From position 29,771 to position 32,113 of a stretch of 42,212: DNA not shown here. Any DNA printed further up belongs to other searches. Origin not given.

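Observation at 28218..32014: Cluster B: a GT4-APH-like kinase fusion, a guanylate-kinase-like protein and an ATP-grasp enzyme; a second locus with the same GT-fused-to-kinase logic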

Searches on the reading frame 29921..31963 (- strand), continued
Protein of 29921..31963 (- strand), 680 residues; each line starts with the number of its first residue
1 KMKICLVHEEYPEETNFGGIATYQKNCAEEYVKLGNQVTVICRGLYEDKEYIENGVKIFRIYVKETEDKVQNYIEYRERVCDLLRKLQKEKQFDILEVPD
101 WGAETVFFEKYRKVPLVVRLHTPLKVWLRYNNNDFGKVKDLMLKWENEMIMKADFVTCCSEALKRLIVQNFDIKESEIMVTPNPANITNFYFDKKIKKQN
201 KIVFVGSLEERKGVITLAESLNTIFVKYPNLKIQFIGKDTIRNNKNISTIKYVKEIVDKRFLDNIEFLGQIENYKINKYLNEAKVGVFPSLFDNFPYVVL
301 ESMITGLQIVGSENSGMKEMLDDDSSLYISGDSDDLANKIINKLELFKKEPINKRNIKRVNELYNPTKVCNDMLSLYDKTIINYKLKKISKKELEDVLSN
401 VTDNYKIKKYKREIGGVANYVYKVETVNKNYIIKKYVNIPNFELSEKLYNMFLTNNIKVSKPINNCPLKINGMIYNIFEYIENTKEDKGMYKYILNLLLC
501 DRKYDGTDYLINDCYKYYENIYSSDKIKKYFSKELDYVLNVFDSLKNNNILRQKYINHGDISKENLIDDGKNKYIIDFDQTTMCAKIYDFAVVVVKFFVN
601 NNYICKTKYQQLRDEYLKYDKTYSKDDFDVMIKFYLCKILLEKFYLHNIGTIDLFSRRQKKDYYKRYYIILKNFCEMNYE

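Call 34: search_solved_structures(query=A1, max_evalue=1e-8, show_alignments=1)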
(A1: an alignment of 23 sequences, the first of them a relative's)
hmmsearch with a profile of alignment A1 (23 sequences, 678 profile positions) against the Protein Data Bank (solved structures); distinct sequences matched with E-value up to 1e-8: 10.
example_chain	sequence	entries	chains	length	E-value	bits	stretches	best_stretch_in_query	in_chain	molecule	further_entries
6kih_A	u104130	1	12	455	1.6e-19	73.1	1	138-380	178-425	Tll1590 protein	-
2jjm_A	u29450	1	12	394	8.8e-11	44.2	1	26-384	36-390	GLYCOSYL TRANSFERASE, GROUP 1 FAMILY PROTEIN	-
3mbo_A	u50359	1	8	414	1.1e-10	43.9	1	26-384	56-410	Glycosyltransferase, group 1 family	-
3fro_A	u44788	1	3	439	2.6e-09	39.4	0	200-381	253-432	GlgA glycogen synthase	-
2bis_A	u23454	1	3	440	2.7e-09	39.3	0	200-381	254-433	GLGA GLYCOGEN SYNTHASE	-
8dvz_A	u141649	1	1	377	2.9e-09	39.2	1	272-385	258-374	N, N'-diacetylbacillosaminyl-diphospho-undecaprenol alpha-1,3-N-acetylgalactosaminyltransf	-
8dvw_A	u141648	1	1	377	3.6e-09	38.9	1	266-385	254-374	N, N'-diacetylbacillosaminyl-diphospho-undecaprenol alpha-1,3-N-acetylgalactosaminyltransf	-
8dqd_A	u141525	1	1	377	3.8e-09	38.8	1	272-385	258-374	N, N'-diacetylbacillosaminyl-diphospho-undecaprenol alpha-1,3-N-acetylgalactosaminyltransf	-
7qsg_A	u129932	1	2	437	6.3e-09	38.1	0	157-381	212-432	D-inositol 3-phosphate glycosyltransferase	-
5i45_A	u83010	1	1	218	9.9e-09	37.5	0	180-382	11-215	Glycosyl transferases group 1 family protein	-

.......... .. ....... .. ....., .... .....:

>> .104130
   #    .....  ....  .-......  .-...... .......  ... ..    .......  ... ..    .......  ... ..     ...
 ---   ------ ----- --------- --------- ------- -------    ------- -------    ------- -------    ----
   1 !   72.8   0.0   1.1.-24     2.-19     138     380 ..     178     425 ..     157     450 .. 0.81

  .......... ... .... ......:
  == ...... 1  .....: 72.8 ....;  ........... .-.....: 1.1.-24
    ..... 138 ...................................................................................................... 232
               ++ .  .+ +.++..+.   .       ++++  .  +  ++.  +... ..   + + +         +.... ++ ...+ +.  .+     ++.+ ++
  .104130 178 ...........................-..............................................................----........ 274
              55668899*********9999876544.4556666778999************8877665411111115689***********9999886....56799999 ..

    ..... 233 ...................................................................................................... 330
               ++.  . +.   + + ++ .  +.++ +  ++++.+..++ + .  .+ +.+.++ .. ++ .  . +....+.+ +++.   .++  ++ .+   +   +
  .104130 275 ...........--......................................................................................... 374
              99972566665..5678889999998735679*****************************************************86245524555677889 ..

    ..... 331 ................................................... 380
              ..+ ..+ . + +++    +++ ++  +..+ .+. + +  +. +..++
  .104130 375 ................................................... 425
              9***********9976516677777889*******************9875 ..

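Call 62: find_related_loci(query=A1, collection=viral_contigs, flank=8000)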
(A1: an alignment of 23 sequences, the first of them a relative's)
Query A1 (679 aa) in viral_contigs; peptide patterns used: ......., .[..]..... (x = any residue, [..] = any of these).
95 stretches matched a pattern, but none encodes a relative of the query by tblastn (E <= 1e-3).

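Call 63: search_protein_families(library=phrogs, proteins=[window:29921-31960:-], max_evalue=0.001)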
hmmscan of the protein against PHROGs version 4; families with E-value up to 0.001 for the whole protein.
window:29921-31960:- (679 aa): 2 families
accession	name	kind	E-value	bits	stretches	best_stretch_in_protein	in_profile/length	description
phrog_2170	-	moron, auxiliary metabolic gene and host takeover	5.8e-13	49.6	1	67-373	53-366/374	glycosyltransferase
phrog_33732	-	moron, auxiliary metabolic gene and host takeover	4.2e-06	27.4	0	153-224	111-181/318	glycosyltransferase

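Call 69: search_protein_families(library=ncbifam, proteins=[L012:9765-11381:+, L037:4873-5769:+], max_evalue=0.001)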
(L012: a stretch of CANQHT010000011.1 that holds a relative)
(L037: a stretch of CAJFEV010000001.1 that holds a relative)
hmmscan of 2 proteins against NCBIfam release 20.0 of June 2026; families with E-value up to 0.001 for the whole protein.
L012:9765-11381:+ (538 aa): 22 families
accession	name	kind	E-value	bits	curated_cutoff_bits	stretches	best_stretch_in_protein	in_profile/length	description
NF006530.0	PRK08999.1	equivalog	6.4e-12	45.1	245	1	33-113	8-86/315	Nudix family hydrolase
NF005096.0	PRK06524.1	equivalog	1.6e-11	43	684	1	227-448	103-329/493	biotin carboxylase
TIGR00586.1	mutt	equivalog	5.4e-11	42.6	97.9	1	36-91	10-65/129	8-oxo-dGTP diphosphatase MutT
NF008044.0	PRK10776.1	equivalog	3e-10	40.1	148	1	37-130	10-99/130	8-oxo-dGTP diphosphatase MutT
NF040722.1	MfnD_Meth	equivalog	4.3e-10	39.5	400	1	287-446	121-255/288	tyramine--L-glutamate ligase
NF041652.1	Nud_hyd_Dein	equivalog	1.9e-08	34.7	200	1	51-152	36-136/152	Nudix hydrolase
NF002995.0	PRK03759.1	equivalog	3.6e-08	33.3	127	1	7-161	11-168/185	isopentenyl-diphosphate Delta-isomerase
NF007834.0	PRK10546.1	equivalog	7.7e-08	32.2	156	1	34-114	6-84/135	pyrimidine (deoxy)nucleoside triphosphate diphosphatase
NF006961.0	PRK09438.1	equivalog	1.9e-07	30.6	103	1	42-97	19-71/151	dihydroneopterin triphosphate diphosphatase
TIGR01369.1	CPSaseII_lrg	equivalog_domain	1.1e-06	26.6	1027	1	388-478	789-873/1052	carbamoyl-phosphate synthase (glutamine-hydrolyzing) large subunit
NF011922.0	PRK15393.1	equivalog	3.9e-06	26.6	152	1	28-144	35-148/182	NUDIX hydrolase YfcD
NF011169.0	PRK14571.1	equivalog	4.2e-06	26.3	404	1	273-439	95-262/300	D-alanyl-alanine synthetase A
NF002527.0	PRK01966.1-3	equivalog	2.9e-05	23.4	310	1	338-440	191-296/332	D-alanine--D-alanine ligase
NF003671.0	PRK05294.1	equivalog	3.3e-05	21.7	599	1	391-480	790-872/1058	carbamoyl-phosphate synthase large subunit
TIGR02150.1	IPP_isom_1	equivalog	5.2e-05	23.2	105.8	1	11-151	7-148/159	isopentenyl-diphosphate delta-isomerase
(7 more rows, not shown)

L037:4873-5769:+ (298 aa): 9 families
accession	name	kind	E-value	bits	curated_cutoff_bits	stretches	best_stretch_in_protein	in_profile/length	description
NF003558.0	PRK05231.1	equivalog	1.3e-10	40.8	271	1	6-246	9-265/322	homoserine kinase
TIGR02906.1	spore_CotS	subfamily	2.5e-07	30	172.7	1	140-248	154-265/314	CotS family spore coat protein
TIGR00938.1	thrB_alt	equivalog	2.5e-06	27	255.9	1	5-242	8-260/307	homoserine kinase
NF000132.2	APH_2pp_Ig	exception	3.4e-06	26.6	620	1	145-236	169-256/306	aminoglycoside O-phosphotransferase APH(2'')-Ig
NF011462.0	PRK14879.1-3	equivalog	1.7e-05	24.7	174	1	172-201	102-131/192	Kae1-associated kinase Bud32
TIGR03724.2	arch_bud32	equivalog_domain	0.00011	21.8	125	1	172-198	105-131/193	KEOPS complex kinase/ATPase Bud32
NF041310.1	Prot_Kin_Rio1_Halo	equivalog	0.00016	21.2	480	0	150-200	193-240/273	serine/threonine-protein kinase Rio1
NF008738.0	PRK11768.1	equivalog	0.00073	19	194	0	147-245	175-266/327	serine/threonine protein kinase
NF002475.0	PRK01723.1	equivalog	0.00077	18.6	142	0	173-201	164-193/241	3-deoxy-D-manno-octulosonic acid kinase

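Call 74: search_dna_similar(query=window:29921-31960:-, collection=plasmids, mode=protein, max_rows=8, max_evalue=0.00001)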
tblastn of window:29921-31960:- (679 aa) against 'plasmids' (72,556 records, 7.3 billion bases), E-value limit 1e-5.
Records with a match: 102; places in all: 105; records where one place covers at least 80% of the query: 0.
Best place of each record, by identity: <60% 102.
By first word of the organism name: Bacillus 36; Bacteroides 14; Parabacteroides 8; Azospirillum 4; Phocaeicola 3; Haloarcula 3; Vibrio 3; Sinorhizobium 3; Priestia 2; Agrobacterium 2; and 22 more.
By predicted mobility (MOB-suite, as given by PLSDB): non-mobilizable 83; mobilizable 14; conjugative 5.
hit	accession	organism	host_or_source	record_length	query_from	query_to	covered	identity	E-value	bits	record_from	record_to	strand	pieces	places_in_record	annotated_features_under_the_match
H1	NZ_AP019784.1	Methylomagnum ishizawai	-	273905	1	376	55%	25.1%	6e-30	134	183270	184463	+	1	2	glycosyltransferase family 4 protein (x2)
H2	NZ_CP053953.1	Bacillus cereus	-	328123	1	384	57%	23.9%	6e-7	61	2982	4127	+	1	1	glycosyltransferase family 4 protein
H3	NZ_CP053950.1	Bacillus cereus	-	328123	1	384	57%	23.9%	6e-7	61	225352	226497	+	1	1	glycosyltransferase family 4 protein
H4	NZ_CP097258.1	Bacillus thuringiensis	pure culture,surface soil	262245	1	384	57%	23.9%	6e-7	61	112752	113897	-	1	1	glycosyltransferase family 4 protein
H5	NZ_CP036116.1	Bacillus mycoides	cell culture,soil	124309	1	384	57%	23.9%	8e-7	61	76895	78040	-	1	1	glycosyltransferase family 4 protein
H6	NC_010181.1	Bacillus mycoides KBAB4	-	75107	1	384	57%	23.9%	1e-6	60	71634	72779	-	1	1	glycosyltransferase family 4 protein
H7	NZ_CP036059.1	Bacillus mycoides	cell culture,soil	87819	1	384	57%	23.9%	1e-6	60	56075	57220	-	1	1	glycosyltransferase family 4 protein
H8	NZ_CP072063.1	Bacillus mycoides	cell culture,soil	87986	1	384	57%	23.9%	1e-6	60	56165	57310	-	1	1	glycosyltransferase family 4 protein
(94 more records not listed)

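Call 76: get_annotated_region(hit=H2, flank=6000)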
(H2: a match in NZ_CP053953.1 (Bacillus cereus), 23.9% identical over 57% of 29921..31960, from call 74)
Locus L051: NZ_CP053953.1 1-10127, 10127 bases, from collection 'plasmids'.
description: Bacillus cereus strain FDAARGOS_798 plasmid unnamed2, complete sequence
organism: Bacillus cereus (NCBI taxid 1396)
taxonomy: Bacteria; Bacillota; Bacilli; Bacillales; Bacillaceae; Bacillus; Bacillus cereus
host: -; source: -; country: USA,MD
typing (MOB-suite, as given by PLSDB): non-mobilizable; replicon rep_cluster_125,rep_cluster_459; mating-pair formation MPF_T
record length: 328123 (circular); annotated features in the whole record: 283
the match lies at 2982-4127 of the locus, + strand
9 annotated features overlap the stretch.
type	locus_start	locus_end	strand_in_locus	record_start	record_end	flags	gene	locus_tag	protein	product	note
CDS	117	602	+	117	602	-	-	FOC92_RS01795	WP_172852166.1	hypothetical protein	-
CDS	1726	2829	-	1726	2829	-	-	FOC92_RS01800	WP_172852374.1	CotS family spore coat protein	-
CDS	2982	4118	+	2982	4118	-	-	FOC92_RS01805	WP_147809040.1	glycosyltransferase family 4 protein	-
CDS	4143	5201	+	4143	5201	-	cotS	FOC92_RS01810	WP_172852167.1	spore coat putative kinase CotS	-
CDS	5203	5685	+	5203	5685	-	-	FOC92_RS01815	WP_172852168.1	hypothetical protein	-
CDS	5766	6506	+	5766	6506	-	-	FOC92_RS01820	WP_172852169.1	AAA family ATPase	-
CDS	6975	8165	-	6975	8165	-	-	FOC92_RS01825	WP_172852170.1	glycosyltransferase family 4 protein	-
CDS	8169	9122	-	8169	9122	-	-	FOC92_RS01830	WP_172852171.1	NAD-dependent epimerase/dehydratase family protein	-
CDS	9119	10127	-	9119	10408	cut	-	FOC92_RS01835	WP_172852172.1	UDP-glucose/GDP-mannose dehydrogenase family protein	-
